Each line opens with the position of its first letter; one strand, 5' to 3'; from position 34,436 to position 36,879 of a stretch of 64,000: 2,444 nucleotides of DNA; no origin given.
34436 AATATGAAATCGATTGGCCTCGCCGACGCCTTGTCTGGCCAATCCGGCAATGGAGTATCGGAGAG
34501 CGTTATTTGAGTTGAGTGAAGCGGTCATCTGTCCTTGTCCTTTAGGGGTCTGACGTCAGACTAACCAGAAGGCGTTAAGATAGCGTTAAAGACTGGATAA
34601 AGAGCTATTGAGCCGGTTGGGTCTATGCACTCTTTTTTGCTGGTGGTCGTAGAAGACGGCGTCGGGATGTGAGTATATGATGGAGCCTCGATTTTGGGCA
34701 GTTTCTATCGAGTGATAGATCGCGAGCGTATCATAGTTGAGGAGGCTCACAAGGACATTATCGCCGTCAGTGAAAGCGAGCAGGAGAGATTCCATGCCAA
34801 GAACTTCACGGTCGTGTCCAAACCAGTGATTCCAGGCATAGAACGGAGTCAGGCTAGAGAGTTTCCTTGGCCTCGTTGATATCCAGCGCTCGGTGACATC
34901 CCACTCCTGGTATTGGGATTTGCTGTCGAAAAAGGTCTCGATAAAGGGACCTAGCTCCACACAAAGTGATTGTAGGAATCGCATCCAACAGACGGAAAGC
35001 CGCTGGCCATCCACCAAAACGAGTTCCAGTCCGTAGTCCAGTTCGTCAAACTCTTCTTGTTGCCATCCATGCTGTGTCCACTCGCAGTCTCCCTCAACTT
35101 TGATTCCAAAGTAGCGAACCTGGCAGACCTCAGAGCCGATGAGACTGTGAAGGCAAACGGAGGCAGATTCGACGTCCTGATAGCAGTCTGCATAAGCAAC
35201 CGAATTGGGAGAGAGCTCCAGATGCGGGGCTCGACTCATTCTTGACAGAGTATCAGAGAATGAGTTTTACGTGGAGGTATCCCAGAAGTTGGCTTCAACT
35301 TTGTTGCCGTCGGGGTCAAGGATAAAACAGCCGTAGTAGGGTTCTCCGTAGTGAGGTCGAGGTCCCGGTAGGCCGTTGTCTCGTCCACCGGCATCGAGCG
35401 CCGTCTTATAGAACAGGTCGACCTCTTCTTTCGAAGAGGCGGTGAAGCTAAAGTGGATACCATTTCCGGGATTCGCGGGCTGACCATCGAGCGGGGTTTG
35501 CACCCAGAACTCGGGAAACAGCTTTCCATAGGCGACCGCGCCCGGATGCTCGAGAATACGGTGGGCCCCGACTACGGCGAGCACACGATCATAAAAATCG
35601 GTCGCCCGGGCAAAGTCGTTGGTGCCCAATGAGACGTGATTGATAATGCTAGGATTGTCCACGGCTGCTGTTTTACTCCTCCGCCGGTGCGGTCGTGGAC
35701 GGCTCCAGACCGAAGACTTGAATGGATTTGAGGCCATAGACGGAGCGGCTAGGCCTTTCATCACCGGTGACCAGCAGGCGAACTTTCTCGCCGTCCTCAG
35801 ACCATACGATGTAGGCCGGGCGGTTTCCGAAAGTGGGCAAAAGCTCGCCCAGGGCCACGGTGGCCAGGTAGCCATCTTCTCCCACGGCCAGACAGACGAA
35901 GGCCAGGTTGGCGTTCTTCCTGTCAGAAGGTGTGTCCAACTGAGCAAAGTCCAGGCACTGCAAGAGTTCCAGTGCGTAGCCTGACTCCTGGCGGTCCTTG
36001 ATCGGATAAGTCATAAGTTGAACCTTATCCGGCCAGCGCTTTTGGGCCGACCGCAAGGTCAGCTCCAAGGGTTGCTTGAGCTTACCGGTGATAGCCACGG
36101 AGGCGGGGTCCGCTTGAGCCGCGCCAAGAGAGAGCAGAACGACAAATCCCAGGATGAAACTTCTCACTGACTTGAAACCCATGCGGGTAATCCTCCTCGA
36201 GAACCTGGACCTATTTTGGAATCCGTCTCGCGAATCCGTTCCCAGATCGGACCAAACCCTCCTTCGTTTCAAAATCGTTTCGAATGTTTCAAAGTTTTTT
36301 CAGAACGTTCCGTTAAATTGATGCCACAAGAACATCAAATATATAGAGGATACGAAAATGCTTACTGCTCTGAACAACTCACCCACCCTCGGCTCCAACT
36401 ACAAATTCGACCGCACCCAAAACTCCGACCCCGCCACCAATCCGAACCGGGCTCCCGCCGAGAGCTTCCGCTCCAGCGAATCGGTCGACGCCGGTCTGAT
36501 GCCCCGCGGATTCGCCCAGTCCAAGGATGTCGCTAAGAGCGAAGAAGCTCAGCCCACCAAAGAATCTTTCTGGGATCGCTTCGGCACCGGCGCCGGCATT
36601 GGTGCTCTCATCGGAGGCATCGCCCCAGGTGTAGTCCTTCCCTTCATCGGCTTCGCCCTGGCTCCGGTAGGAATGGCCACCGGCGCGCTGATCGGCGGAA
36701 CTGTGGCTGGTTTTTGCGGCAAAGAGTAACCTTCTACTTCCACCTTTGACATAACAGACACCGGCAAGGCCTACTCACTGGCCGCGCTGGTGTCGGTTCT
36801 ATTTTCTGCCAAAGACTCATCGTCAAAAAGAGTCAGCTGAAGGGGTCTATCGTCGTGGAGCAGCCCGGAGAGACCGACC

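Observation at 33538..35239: Low-GC islet (~50% versus ~60%) encoding two co-oriented hypothetical proteins and flanked by a dispersed repeat copy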

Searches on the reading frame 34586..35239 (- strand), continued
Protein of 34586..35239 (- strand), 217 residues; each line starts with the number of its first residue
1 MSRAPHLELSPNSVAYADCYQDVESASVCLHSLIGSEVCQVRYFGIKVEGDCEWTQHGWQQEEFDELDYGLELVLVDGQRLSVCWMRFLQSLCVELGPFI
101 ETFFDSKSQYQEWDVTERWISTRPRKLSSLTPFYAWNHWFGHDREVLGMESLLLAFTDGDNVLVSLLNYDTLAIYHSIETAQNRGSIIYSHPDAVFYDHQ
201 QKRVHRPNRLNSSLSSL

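Call 64: search_protein_families(library=pfam, alignment_id=A6, max_evalue=0.001)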
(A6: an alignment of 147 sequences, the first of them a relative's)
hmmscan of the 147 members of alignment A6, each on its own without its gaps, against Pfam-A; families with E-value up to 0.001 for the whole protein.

A. member 1, L090:2650-4455:+ (601 aa): 3 families
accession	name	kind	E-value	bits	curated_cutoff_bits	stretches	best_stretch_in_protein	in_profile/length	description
PF07730.19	HisKA_3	-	5.1e-12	46.6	24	1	411-476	2-66/68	Histidine kinase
PF02518.31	HATPase_c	-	9.2e-09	36.2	26.4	1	514-599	5-108/111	Histidine kinase-, DNA gyrase B-, and HSP90-like ATPase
PF13581.12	HATPase_c_2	-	1.4e-05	25.5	27.4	1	501-563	18-84/127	Histidine kinase-like ATPase domain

B. families by the number of members that match (of 147 scanned): 103 families (the first 25 are shown)
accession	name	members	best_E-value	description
PF07719.23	TPR_2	3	2.3e-27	Tetratricopeptide repeat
PF01636.29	APH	3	4.7e-18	Phosphotransferase enzyme family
PF13428.12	TPR_14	3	1.3e-11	Tetratricopeptide repeat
PF13181.12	TPR_8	2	1.4e-35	Tetratricopeptide repeat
PF13374.12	TPR_10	2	1.4e-34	Tetratricopeptide repeat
PF13424.12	TPR_12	2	3.1e-28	Tetratricopeptide repeat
PF13432.12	TPR_16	2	7.1e-23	Tetratricopeptide repeat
PF07721.20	TPR_4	2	1.6e-22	Tetratricopeptide repeat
PF08238.18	Sel1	2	3.9e-22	Sel1 repeat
PF13683.12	rve_3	2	5.7e-21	Integrase core domain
PF13431.12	TPR_17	2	9.8e-19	Tetratricopeptide repeat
PF00665.32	rve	2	2.7e-18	Integrase core domain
PF13176.12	TPR_7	2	6.2e-18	Tetratricopeptide repeat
PF00196.25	GerE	2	1.6e-17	Bacterial regulatory proteins, luxR family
PF00515.34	TPR_1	2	1.3e-16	Tetratricopeptide repeat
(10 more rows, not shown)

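Call 80: search_protein_families(library=phrogs, proteins=[window:34586-35239:-, P0006, P0026, P0011], max_evalue=0.01)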
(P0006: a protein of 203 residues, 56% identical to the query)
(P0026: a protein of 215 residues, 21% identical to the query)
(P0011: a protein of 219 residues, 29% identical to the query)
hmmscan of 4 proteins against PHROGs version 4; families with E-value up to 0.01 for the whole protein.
window:34586-35239:- (217 aa): 0 families

P0006 (203 aa): 0 families

P0026 (215 aa): 0 families

P0011 (219 aa): 0 families

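Call 83: find_related_loci(query=A3, collection=viral_contigs, flank=5000)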
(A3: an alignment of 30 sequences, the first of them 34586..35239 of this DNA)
Query A3 (217 aa) in viral_contigs; peptide patterns used: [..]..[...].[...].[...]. (x = any residue, [..] = any of these).
86 stretches matched a pattern, but none encodes a relative of the query by tblastn (E <= 1e-3).

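Call 92: search_protein_families(library=pfam, proteins=[L129:2590-3018:+, L129:2074-2505:-, L129:945-2060:+, L129:418-948:+], max_evalue=0.01)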
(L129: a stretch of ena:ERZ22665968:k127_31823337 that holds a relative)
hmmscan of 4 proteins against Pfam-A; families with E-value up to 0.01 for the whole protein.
L129:2590-3018:+ (142 aa): 0 families

L129:2074-2505:- (143 aa): 1 family
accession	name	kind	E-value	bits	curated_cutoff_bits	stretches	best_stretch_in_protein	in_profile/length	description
PF16053.10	MRP-S34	-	0.0055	17.1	24.5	1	75-113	32-70/130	Mitochondrial 28S ribosomal protein S34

L129:945-2060:+ (371 aa): 9 families
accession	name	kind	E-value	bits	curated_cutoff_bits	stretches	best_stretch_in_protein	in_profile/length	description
PF01494.25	FAD_binding_3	-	5.3e-23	82.2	22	1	2-323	3-348/349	FAD binding domain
PF13450.12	NAD_binding_8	-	1.6e-07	31.9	21.9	1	5-34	1-30/68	NAD(P)-binding Rossmann-like domain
PF00890.30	FAD_binding_2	-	2.3e-06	27.5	20.4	1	3-34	2-33/414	FAD binding domain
PF01266.30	DAO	-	4.9e-06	26.7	27.9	1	2-35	1-34/353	FAD dependent oxidoreductase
PF07992.20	Pyr_redox_2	-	8.5e-06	25.8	26.1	1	1-38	1-38/291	Pyridine nucleotide-disulphide oxidoreductase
PF00070.33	Pyr_redox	-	4.4e-05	24.3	22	1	2-34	1-33/82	Pyridine nucleotide-disulphide oxidoreductase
PF12831.13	FAD_oxidored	-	0.00014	21.7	27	1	3-32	2-31/416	FAD dependent oxidoreductase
PF08491.16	SE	-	0.0033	17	20.1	1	264-323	128-187/276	Squalene epoxidase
PF03486.20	HI0933_like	-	0.0093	15.9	50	0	2-34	2-34/244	HI0933-like protein Rossmann domain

L129:418-948:+ (176 aa): 1 family
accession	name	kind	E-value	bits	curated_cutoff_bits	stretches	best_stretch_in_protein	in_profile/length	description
PF00440.29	TetR_N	-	1.3e-10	41.4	24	1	1-40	8-47/47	Bacterial regulatory proteins, tetR family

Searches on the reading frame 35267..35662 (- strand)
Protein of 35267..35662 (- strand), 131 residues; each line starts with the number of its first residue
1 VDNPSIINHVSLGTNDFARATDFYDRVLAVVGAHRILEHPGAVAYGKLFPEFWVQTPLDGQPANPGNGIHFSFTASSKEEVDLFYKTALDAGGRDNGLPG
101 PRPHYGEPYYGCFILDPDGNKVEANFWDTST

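Call 53: search_protein_families(library=pfam, proteins=[window:35267-35662:-], max_evalue=0.1)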
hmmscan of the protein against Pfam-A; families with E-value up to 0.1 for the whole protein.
window:35267-35662:- (131 aa): 2 families
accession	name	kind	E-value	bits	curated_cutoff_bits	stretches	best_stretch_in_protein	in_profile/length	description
PF00903.31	Glyoxalase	-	1.2e-11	45.5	20.6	1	7-123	2-120/121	Glyoxalase/Bleomycin resistance protein/Dioxygenase superfamily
PF18029.7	Glyoxalase_6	-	0.00011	23.2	23.6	1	10-122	2-103/106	Glyoxalase-like domain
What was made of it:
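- On VOC (glyoxalase/bleomycin-resistance/dioxygenase) superfamily, for the gene at 35267-35662: 45.5 bits against 20.6, profile positions 2-120 of 121 (call 53).
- The missing piece is the VOC gene plus B. The VOC gene scores 45.5 bits on PF00903 against a cut-off of 20.6 (call 53).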

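Call 56: search_protein_families(library=padloc, proteins=[window:35267-35662:-], max_evalue=0.1)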
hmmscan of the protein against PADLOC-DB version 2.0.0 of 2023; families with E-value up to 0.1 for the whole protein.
window:35267-35662:- (131 aa): 0 families

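Call 73: search_solved_structures(query=window:35267-35662:-, max_evalue=0.001, show_alignments=3)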
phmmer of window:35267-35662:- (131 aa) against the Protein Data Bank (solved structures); distinct sequences matched with E-value up to 0.001: 2.
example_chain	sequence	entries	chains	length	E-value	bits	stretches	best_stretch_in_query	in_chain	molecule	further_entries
4z04_A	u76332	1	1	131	4.2e-24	88.5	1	6-124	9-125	Glyoxalase/Bleomycin resistance /Dioxygenase superfamily protein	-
4qb5_A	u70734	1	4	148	2.9e-15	59.8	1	5-123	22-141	Glyoxalase/bleomycin resistance protein/dioxygenase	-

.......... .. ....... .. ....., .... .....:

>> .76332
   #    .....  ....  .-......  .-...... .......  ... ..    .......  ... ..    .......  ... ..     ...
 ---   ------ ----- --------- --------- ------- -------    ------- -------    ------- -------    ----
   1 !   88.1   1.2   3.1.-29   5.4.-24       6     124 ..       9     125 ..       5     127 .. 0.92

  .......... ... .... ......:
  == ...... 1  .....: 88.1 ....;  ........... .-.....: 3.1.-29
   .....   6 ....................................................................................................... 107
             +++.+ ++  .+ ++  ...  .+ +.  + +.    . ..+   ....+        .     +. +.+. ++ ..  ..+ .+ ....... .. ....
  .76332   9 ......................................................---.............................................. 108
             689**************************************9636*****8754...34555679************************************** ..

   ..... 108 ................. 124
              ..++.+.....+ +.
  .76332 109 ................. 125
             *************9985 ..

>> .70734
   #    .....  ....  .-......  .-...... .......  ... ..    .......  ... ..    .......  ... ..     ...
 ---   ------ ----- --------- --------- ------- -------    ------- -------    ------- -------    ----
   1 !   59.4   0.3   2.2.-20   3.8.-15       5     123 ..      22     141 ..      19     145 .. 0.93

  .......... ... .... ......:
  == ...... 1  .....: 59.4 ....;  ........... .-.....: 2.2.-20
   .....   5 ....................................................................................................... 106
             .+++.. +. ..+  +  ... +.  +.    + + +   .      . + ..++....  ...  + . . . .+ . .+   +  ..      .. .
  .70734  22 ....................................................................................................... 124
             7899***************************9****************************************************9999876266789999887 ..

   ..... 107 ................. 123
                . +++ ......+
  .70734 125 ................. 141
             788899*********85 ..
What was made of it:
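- On VOC (glyoxalase/bleomycin-resistance/dioxygenase) superfamily, for the gene at 35267-35662: 4Z04 at E 4e-24 (call 73).
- Closest known: Single-domain VOC superfamily proteins of unknown function. Same: It aligns end to end with 4Z04 (E 4e-24), including the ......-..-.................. motif (calls 53, 73).
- The nearest solved VOC structures (4Z04, 4QB5) have no known function (call 73).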

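Call 80: search_protein_families(library=phrogs, proteins=[window:35267-35662:-], max_evalue=0.01)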
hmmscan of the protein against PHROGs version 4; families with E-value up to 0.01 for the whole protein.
window:35267-35662:- (131 aa): 0 families

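Call 92: search_protein_families(library=pfam, proteins=[L129:2590-3018:+, L129:2074-2505:-, L129:945-2060:+, L129:418-948:+], max_evalue=0.01)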
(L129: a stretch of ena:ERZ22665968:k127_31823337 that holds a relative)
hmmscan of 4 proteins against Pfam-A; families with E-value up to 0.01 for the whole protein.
L129:2590-3018:+ (142 aa): 0 families

L129:2074-2505:- (143 aa): 1 family
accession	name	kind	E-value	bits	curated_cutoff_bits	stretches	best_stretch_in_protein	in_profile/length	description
PF16053.10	MRP-S34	-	0.0055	17.1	24.5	1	75-113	32-70/130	Mitochondrial 28S ribosomal protein S34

L129:945-2060:+ (371 aa): 9 families
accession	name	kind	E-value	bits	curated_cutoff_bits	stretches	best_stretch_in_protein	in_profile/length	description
PF01494.25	FAD_binding_3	-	5.3e-23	82.2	22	1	2-323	3-348/349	FAD binding domain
PF13450.12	NAD_binding_8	-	1.6e-07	31.9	21.9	1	5-34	1-30/68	NAD(P)-binding Rossmann-like domain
PF00890.30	FAD_binding_2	-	2.3e-06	27.5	20.4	1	3-34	2-33/414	FAD binding domain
PF01266.30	DAO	-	4.9e-06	26.7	27.9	1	2-35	1-34/353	FAD dependent oxidoreductase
PF07992.20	Pyr_redox_2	-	8.5e-06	25.8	26.1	1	1-38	1-38/291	Pyridine nucleotide-disulphide oxidoreductase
PF00070.33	Pyr_redox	-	4.4e-05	24.3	22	1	2-34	1-33/82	Pyridine nucleotide-disulphide oxidoreductase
PF12831.13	FAD_oxidored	-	0.00014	21.7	27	1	3-32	2-31/416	FAD dependent oxidoreductase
PF08491.16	SE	-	0.0033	17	20.1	1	264-323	128-187/276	Squalene epoxidase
PF03486.20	HI0933_like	-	0.0093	15.9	50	0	2-34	2-34/244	HI0933-like protein Rossmann domain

L129:418-948:+ (176 aa): 1 family
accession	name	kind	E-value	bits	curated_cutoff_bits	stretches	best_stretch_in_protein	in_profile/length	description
PF00440.29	TetR_N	-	1.3e-10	41.4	24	1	1-40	8-47/47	Bacterial regulatory proteins, tetR family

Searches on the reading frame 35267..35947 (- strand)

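Call 4: search_protein_families(library=pfam, proteins=[window:35267-35947:-], max_evalue=1)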
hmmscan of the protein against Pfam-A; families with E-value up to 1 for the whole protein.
window:35267-35947:- (226 aa): 2 families
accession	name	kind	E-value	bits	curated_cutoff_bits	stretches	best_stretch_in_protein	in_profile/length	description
PF00903.31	Glyoxalase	-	6.3e-11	43.1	20.6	1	102-218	2-120/121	Glyoxalase/Bleomycin resistance protein/Dioxygenase superfamily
PF18029.7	Glyoxalase_6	-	0.00045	21.3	23.6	1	105-217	2-103/106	Glyoxalase-like domain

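Call 7: search_protein_families(library=ncbifam, proteins=[window:35267-35947:-], max_evalue=1)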
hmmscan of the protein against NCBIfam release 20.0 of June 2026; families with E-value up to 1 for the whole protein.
window:35267-35947:- (226 aa): 5 families
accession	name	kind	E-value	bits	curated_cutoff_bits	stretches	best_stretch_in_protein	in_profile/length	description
NF000221.4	FosA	exception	0.014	15.3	250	1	102-220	5-115/137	FosA family fosfomycin resistance glutathione transferase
NF000339.2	fos-Crono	exception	0.017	15.2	275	1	101-219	3-110/134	FosA family fosfomycin resistance glutathione transferase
NF000496.2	Fos_GSH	equivalog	0.038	14.1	180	1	102-219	5-114/136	fosfomycin resistance glutathione transferase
NF000467.1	FosG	exception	0.051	13.6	240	0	205-220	95-110/132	FosG family fosfomycin resistance glutathione transferase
NF000074.1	299782349_fosC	exception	0.17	12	250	0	102-127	5-30/132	FosC2 family fosfomycin resistance glutathione transferase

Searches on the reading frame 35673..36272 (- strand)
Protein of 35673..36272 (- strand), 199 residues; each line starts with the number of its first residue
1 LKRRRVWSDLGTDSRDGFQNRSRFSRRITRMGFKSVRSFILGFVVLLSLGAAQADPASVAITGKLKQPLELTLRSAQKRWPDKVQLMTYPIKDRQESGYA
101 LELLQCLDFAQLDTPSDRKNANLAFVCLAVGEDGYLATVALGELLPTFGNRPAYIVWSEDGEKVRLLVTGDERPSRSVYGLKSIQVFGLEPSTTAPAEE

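Call 4: search_protein_families(library=pfam, proteins=[window:35673-36272:-], max_evalue=1)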
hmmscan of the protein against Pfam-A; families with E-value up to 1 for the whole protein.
window:35673-36272:- (199 aa): 1 family
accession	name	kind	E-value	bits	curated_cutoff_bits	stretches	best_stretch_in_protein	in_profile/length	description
PF08194.17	DIM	-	0.37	11.5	20.8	0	38-64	3-31/36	DIM protein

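Call 7: search_protein_families(library=ncbifam, proteins=[window:35673-36272:-], max_evalue=1)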
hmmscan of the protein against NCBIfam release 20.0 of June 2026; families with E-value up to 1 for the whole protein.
window:35673-36272:- (199 aa): 0 families

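Call 56: search_protein_families(library=padloc, proteins=[window:35673-36272:-], max_evalue=0.1)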
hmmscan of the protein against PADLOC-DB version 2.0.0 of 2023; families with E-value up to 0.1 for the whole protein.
window:35673-36272:- (199 aa): 0 families

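Call 80: search_protein_families(library=phrogs, proteins=[window:35673-36272:-], max_evalue=0.01)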
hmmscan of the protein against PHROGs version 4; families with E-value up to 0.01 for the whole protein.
window:35673-36272:- (199 aa): 0 families

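Call 92: search_protein_families(library=pfam, proteins=[L129:2590-3018:+, L129:2074-2505:-, L129:945-2060:+, L129:418-948:+], max_evalue=0.01)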
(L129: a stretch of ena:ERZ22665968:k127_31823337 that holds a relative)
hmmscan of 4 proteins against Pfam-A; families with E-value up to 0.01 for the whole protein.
L129:2590-3018:+ (142 aa): 0 families

L129:2074-2505:- (143 aa): 1 family
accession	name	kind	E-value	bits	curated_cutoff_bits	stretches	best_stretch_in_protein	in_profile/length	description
PF16053.10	MRP-S34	-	0.0055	17.1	24.5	1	75-113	32-70/130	Mitochondrial 28S ribosomal protein S34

L129:945-2060:+ (371 aa): 9 families
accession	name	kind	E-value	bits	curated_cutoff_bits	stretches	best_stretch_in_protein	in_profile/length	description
PF01494.25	FAD_binding_3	-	5.3e-23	82.2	22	1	2-323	3-348/349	FAD binding domain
PF13450.12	NAD_binding_8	-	1.6e-07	31.9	21.9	1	5-34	1-30/68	NAD(P)-binding Rossmann-like domain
PF00890.30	FAD_binding_2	-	2.3e-06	27.5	20.4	1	3-34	2-33/414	FAD binding domain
PF01266.30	DAO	-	4.9e-06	26.7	27.9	1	2-35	1-34/353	FAD dependent oxidoreductase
PF07992.20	Pyr_redox_2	-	8.5e-06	25.8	26.1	1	1-38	1-38/291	Pyridine nucleotide-disulphide oxidoreductase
PF00070.33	Pyr_redox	-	4.4e-05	24.3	22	1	2-34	1-33/82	Pyridine nucleotide-disulphide oxidoreductase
PF12831.13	FAD_oxidored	-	0.00014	21.7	27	1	3-32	2-31/416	FAD dependent oxidoreductase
PF08491.16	SE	-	0.0033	17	20.1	1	264-323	128-187/276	Squalene epoxidase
PF03486.20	HI0933_like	-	0.0093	15.9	50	0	2-34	2-34/244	HI0933-like protein Rossmann domain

L129:418-948:+ (176 aa): 1 family
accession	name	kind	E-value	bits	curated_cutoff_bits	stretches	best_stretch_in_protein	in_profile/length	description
PF00440.29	TetR_N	-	1.3e-10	41.4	24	1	1-40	8-47/47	Bacterial regulatory proteins, tetR family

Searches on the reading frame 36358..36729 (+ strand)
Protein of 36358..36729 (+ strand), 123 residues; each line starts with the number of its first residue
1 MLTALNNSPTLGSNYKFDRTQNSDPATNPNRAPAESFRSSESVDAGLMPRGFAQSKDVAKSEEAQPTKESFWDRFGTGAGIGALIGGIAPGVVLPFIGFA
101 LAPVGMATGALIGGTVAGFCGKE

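Call 4: search_protein_families(library=pfam, proteins=[window:36358-36729:+], max_evalue=1)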
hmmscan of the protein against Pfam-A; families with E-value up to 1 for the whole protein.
window:36358-36729:+ (123 aa): 0 families

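Call 7: search_protein_families(library=ncbifam, proteins=[window:36358-36729:+], max_evalue=1)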
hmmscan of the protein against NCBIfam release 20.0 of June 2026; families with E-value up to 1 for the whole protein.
window:36358-36729:+ (123 aa): 1 family
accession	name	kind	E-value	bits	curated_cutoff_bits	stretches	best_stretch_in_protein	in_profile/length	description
NF041250.1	VI_TagQ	equivalog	0.37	10.1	300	1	74-119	60-106/301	type VI secretion system-associated lipoprotein TagQ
